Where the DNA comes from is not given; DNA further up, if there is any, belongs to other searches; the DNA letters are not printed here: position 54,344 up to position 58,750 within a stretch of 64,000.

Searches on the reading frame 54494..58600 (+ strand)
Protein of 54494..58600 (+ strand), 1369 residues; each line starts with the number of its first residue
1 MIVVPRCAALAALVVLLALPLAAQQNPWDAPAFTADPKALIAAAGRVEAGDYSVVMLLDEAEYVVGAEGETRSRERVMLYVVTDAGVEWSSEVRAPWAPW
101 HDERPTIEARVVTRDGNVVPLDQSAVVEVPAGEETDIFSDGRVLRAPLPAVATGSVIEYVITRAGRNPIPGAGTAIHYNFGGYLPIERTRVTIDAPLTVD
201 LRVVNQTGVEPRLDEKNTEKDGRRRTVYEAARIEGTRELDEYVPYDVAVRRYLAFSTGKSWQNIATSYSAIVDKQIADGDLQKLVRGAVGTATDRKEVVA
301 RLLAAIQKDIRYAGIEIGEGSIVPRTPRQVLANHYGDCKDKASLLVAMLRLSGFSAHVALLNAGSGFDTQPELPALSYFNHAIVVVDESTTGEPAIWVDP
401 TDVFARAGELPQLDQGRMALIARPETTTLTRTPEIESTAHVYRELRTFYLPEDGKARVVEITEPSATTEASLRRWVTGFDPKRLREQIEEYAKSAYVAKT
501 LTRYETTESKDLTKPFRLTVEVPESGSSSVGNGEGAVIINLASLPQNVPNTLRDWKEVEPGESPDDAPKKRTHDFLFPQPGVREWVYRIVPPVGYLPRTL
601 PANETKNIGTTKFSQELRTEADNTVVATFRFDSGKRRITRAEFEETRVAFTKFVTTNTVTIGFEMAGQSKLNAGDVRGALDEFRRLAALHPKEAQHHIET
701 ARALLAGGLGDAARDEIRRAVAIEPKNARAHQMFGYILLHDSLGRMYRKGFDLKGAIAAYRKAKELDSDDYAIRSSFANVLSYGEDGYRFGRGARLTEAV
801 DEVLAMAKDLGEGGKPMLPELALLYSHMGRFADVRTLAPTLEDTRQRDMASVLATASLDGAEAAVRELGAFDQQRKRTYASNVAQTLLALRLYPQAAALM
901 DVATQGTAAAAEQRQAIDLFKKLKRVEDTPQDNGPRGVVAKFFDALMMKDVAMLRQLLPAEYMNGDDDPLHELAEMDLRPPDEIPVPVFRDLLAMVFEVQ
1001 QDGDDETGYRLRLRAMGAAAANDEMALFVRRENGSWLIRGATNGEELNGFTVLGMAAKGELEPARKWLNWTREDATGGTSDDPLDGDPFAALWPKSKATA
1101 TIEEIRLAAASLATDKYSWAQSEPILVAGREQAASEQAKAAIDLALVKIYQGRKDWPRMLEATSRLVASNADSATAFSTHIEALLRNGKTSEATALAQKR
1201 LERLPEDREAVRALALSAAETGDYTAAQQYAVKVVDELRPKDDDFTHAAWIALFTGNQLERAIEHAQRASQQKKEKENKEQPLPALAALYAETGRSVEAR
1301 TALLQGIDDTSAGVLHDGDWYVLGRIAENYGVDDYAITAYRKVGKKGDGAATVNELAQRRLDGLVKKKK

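Call 31: search_protein_families(library=pfam, proteins=[window:54494-58600:+], max_evalue=0.01)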
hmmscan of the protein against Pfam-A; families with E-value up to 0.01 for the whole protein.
window:54494-58600:+ (1369 aa): 9 families
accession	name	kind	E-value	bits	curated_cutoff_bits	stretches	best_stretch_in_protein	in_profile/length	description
PF12969.12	DUF3857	-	1.5e-22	80.9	24.6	1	69-231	3-164/170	Domain of Unknown Function with PDB structure (DUF3857)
PF23914.1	TPR_CcmH_CycH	-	2e-12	47.6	42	1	743-796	56-109/158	Cytochrome c-type biogenesis protein H TPR domain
PF13432.12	TPR_16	-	2.7e-08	34.6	32.7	2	665-727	2-64/65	Tetratricopeptide repeat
PF01841.26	Transglut_core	-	3.3e-07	31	23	1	283-359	2-75/108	Transglutaminase-like superfamily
PF13428.12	TPR_14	-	3.3e-07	30.8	23.5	0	1181-1215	8-42/44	Tetratricopeptide repeat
PF13414.12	TPR_11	-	5.3e-05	23.3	26.8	0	744-779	1-36/42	TPR repeat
PF13431.12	TPR_17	-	0.00056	20.4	24.4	0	718-740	3-25/34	Tetratricopeptide repeat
PF14559.12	TPR_19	-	0.001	19.8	25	1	673-732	4-63/68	Tetratricopeptide repeat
PF07719.23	TPR_2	-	0.0023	18.4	27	0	739-769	3-33/34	Tetratricopeptide repeat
